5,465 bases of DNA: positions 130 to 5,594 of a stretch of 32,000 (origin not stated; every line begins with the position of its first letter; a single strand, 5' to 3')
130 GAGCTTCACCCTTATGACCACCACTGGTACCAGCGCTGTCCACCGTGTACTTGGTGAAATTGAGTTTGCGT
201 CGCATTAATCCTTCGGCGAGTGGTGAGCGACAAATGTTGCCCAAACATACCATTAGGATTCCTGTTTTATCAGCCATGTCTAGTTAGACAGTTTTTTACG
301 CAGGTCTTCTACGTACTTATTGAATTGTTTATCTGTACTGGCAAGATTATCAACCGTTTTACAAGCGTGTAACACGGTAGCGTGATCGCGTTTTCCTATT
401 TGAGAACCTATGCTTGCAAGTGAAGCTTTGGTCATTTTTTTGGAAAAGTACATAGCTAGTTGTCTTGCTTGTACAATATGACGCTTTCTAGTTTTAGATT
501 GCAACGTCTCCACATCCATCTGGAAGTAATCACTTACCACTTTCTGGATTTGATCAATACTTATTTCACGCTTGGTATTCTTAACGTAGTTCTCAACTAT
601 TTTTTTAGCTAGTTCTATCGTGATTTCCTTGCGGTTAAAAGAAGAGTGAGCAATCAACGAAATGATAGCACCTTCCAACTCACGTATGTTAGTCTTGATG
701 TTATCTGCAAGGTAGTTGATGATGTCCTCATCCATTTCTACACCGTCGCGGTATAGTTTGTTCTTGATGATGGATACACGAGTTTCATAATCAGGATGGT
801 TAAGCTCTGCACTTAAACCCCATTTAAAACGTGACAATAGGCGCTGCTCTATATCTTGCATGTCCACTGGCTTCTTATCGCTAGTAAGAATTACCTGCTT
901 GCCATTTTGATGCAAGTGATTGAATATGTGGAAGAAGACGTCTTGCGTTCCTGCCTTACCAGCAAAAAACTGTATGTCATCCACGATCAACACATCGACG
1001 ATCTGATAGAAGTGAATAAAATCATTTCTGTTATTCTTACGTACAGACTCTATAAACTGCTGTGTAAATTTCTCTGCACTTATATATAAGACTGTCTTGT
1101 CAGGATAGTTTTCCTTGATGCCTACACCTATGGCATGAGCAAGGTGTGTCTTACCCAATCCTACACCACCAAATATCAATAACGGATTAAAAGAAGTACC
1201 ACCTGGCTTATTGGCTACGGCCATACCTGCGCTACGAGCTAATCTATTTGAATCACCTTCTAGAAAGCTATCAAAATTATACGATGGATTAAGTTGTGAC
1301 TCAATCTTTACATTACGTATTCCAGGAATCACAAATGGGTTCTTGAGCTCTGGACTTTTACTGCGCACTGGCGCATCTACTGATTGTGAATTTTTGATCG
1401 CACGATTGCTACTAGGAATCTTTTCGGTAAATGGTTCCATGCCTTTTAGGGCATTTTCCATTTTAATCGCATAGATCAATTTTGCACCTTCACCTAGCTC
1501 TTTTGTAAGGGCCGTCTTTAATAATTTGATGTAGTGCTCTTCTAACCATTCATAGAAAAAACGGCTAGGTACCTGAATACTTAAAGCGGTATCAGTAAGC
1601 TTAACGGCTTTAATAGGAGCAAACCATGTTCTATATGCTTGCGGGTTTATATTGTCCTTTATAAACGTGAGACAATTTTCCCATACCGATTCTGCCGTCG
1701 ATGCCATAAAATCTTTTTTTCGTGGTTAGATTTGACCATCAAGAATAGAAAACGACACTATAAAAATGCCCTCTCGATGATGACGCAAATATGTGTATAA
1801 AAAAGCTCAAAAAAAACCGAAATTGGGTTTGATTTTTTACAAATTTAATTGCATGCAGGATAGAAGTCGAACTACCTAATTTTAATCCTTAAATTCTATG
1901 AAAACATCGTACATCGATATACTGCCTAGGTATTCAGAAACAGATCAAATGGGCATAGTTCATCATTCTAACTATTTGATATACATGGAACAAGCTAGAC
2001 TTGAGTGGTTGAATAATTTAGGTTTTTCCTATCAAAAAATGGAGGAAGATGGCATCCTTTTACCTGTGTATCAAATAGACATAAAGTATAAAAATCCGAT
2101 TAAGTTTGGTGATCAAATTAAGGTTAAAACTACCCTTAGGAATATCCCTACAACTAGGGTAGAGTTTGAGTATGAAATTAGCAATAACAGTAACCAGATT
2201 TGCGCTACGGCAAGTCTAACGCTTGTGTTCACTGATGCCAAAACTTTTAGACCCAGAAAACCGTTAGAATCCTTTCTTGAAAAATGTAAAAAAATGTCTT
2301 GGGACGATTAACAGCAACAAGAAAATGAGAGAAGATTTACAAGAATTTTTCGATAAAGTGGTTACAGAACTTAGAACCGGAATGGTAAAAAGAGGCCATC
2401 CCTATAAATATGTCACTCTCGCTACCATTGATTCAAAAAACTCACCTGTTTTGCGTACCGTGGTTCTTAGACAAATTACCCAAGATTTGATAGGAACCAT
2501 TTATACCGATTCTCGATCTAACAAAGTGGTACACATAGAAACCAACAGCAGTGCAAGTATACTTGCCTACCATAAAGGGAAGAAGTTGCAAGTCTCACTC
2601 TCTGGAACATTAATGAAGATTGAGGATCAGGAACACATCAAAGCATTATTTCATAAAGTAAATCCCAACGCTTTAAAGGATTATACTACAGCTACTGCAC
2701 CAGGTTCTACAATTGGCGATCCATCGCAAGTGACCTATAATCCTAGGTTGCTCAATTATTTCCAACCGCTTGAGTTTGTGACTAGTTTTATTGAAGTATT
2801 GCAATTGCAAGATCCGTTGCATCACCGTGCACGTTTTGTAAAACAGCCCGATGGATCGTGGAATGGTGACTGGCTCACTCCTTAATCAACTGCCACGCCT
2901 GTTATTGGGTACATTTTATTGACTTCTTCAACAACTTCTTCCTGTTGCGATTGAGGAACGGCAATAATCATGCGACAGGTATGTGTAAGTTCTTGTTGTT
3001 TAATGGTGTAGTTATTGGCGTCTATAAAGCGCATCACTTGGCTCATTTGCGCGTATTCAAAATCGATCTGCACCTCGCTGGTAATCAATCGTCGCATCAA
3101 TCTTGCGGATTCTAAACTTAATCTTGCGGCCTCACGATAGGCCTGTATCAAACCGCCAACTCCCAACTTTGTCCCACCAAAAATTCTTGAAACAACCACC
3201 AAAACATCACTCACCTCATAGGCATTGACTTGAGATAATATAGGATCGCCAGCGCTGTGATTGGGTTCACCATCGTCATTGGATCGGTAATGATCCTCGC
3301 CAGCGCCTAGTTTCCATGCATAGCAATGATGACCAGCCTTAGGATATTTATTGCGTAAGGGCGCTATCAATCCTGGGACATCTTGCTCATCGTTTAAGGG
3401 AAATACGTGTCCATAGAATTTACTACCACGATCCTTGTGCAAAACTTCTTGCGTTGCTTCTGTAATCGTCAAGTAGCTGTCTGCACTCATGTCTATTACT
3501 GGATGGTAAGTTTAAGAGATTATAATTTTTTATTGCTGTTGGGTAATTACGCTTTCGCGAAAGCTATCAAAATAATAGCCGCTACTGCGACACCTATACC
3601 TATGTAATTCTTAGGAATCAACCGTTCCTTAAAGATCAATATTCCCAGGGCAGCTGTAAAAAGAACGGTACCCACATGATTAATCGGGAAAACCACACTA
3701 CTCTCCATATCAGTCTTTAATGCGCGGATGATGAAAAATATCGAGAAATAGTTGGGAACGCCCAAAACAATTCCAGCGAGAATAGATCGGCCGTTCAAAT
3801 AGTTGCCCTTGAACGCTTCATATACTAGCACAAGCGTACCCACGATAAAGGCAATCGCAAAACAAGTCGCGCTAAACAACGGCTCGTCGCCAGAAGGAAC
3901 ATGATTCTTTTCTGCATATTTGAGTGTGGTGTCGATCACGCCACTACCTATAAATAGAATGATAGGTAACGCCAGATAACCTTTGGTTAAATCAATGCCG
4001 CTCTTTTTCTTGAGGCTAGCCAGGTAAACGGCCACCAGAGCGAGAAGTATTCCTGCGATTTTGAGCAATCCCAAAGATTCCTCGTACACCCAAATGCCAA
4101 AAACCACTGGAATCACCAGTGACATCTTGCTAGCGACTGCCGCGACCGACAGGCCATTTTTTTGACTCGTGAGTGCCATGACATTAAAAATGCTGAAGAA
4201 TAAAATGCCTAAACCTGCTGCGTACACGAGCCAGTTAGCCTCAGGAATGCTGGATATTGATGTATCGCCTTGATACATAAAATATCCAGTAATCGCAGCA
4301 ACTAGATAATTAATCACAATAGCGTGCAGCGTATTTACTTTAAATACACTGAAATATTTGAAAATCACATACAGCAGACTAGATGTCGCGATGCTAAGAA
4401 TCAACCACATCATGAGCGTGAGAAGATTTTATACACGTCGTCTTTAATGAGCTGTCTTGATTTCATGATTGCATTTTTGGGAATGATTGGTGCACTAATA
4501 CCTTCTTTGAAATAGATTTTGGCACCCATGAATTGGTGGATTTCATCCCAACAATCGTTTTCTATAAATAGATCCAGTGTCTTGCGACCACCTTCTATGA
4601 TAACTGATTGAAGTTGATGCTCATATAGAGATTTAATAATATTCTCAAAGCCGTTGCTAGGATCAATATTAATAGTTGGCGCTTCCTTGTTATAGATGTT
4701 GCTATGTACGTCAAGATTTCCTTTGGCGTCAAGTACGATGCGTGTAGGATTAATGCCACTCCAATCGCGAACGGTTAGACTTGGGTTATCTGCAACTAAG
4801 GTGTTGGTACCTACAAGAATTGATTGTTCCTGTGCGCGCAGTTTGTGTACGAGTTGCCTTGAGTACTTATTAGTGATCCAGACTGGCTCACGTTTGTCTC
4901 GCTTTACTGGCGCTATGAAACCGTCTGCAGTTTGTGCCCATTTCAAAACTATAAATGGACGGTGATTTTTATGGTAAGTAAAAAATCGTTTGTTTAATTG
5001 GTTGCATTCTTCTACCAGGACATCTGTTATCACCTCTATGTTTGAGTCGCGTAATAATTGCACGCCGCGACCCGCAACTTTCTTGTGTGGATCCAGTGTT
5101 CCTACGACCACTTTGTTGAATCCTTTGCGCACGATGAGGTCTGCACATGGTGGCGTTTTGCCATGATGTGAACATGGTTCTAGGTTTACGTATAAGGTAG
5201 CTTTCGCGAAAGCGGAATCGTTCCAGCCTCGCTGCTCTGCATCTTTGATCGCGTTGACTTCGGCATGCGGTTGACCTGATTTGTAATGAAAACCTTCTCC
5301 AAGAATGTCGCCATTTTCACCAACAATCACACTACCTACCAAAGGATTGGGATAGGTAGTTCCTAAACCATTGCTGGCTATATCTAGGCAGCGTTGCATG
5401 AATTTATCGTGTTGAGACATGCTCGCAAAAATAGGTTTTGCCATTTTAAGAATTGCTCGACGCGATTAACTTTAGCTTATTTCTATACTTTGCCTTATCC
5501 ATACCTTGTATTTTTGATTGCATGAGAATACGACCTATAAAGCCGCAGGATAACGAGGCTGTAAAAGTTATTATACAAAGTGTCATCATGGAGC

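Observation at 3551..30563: A perfect 14-nt palindrome, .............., occurs 8 times inside eight unrelated genes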

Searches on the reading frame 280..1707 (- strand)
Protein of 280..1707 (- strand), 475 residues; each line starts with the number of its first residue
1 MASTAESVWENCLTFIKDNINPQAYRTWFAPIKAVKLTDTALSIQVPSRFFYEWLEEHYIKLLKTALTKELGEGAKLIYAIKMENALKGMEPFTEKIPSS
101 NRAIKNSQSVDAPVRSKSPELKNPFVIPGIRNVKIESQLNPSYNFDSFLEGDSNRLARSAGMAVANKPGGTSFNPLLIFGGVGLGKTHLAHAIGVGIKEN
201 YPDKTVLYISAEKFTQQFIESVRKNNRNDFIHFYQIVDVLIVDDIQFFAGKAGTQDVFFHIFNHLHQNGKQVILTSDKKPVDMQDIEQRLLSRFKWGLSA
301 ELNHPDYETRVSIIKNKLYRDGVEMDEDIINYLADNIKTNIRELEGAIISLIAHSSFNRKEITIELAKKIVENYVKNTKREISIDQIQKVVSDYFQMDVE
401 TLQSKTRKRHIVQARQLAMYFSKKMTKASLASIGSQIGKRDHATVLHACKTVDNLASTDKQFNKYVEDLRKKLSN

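Call 16: search_protein_families(library=pfam, proteins=[window:280-1707:-])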
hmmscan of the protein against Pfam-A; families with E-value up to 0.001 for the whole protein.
window:280-1707:- (475 aa): 5 families
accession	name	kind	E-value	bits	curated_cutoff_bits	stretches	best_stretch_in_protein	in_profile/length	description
PF00308.24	Bac_DnaA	-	3e-62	210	23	1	139-300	1-161/162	Bacterial DnaA ATPAse domain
PF08299.17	Bac_DnaA_C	-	7.3e-28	96.8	31.5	1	384-452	1-69/69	Bacterial dnaA protein helix-turn-helix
PF11638.13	DnaA_N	-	1.9e-20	72.7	24.6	1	6-68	1-64/65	DnaA N-terminal domain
PF01695.23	IstB_IS21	-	5.9e-08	32.9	24.1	1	176-278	95-194/238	IstB-like ATP binding protein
PF00004.35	AAA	-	1.8e-05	25.6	21.2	1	176-295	1-124/131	ATPase family associated with various cellular activities (AAA)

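Call 57: find_encoding_contigs(protein=window:280-1707:-, flank=10000, max_places=4)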
Protein window:280-1707:- (475 aa): no gene with exactly this product is on record in the collection.

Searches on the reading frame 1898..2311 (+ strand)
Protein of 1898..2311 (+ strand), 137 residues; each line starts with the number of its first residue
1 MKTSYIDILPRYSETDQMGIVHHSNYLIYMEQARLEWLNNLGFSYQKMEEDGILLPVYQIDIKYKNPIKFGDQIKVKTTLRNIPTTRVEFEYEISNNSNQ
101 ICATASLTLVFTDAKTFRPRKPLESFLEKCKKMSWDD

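Call 16: search_protein_families(library=pfam, proteins=[window:1898-2311:+])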
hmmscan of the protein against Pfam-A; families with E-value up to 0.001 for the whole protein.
window:1898-2311:+ (137 aa): 3 families
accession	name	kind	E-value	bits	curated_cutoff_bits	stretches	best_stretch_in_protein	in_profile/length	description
PF13279.12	4HBT_2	-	1.1e-20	74.8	25.5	1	12-125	3-116/122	Thioesterase-like superfamily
PF03061.28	4HBT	-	4.2e-14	53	20.6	1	18-102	1-78/79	Thioesterase superfamily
PF01643.23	Acyl-ACP_TE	-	2.2e-09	37.6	23.7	1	12-124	12-125/131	Acyl-ACP thioesterase N-terminal domain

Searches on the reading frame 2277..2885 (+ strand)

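Call 16: search_protein_families(library=pfam, proteins=[window:2277-2885:+])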
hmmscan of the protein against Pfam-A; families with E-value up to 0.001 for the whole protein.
window:2277-2885:+ (202 aa): 3 families
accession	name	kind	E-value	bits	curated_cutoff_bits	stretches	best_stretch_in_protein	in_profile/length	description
PF12766.13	Pyridox_oxase_2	-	3.2e-12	47.3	26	1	38-113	16-97/100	Pyridoxamine 5'-phosphate oxidase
PF01243.27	PNPOx_N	-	2.4e-07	31.6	28.1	1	44-126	13-87/120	Pyridoxamine 5'-phosphate oxidase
PF16242.11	Pyrid_ox_like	-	0.00083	19.3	28.8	0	74-128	42-98/149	Pyridoxamine 5'-phosphate oxidase like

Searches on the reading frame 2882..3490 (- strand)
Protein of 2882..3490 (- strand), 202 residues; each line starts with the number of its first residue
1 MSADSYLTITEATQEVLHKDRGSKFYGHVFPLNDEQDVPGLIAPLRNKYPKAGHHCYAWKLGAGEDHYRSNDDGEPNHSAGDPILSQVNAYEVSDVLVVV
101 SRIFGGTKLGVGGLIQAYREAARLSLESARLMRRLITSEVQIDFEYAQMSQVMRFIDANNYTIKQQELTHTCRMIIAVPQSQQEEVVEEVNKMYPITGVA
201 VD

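Call 16: search_protein_families(library=pfam, proteins=[window:2882-3490:-])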
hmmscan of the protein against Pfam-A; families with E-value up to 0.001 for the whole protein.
window:2882-3490:- (202 aa): 2 families
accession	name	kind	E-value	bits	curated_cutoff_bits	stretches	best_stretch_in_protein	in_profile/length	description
PF01205.25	UPF0029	-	1.2e-33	115.7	27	1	21-125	1-106/107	Uncharacterized protein family UPF0029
PF09186.17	DUF1949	-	1.3e-05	25.4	23.7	1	142-191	1-50/56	Domain of unknown function (DUF1949)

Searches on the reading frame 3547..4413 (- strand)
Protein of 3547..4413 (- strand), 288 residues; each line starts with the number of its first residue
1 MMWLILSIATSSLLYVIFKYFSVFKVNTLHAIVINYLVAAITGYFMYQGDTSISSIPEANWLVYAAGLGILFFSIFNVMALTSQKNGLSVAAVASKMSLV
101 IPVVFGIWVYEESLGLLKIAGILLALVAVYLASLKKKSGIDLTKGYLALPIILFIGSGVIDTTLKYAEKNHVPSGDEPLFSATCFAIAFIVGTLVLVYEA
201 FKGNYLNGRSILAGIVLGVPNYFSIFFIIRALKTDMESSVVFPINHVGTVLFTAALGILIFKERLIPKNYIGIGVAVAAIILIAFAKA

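Call 16: search_protein_families(library=pfam, proteins=[window:3547-4413:-])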
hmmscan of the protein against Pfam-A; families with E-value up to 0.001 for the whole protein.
window:3547-4413:- (288 aa): 1 family
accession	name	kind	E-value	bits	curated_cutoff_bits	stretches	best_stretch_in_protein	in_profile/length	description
PF00892.27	EamA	-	1.3e-12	48.6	28.2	2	183-284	32-134/135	EamA-like transporter family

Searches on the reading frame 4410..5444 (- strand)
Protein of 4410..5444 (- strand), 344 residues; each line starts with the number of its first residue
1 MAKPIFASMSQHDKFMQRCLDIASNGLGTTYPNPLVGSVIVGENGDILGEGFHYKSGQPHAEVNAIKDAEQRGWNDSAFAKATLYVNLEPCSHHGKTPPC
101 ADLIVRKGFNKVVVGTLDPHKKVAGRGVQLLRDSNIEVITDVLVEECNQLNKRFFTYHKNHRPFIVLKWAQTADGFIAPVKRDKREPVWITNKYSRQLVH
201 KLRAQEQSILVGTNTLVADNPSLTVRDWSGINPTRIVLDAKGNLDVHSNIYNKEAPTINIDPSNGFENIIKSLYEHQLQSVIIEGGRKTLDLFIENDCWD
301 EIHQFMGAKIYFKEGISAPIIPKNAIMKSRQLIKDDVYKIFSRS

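Call 16: search_protein_families(library=pfam, proteins=[window:4410-5444:-])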
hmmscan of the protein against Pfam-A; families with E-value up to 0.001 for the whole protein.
window:4410-5444:- (344 aa): 4 families
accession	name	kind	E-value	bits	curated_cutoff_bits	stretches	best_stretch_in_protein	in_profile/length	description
PF01872.23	RibD_C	-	4.2e-26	92.4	24.1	1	163-310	1-164/197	RibD C-terminal domain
PF00383.29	dCMP_cyt_deam_1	-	9.7e-20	70.8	25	1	9-116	1-102/102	Cytidine and deoxycytidylate deaminase zinc-binding region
PF14437.12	MafB19-deam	-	6.5e-12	46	27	1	11-157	2-140/142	MafB19-like deaminase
PF18785.7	Inv-AAD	-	9.6e-06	25.9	26.5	1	40-140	4-116/129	Invertebrate-AID/APOBEC-deaminase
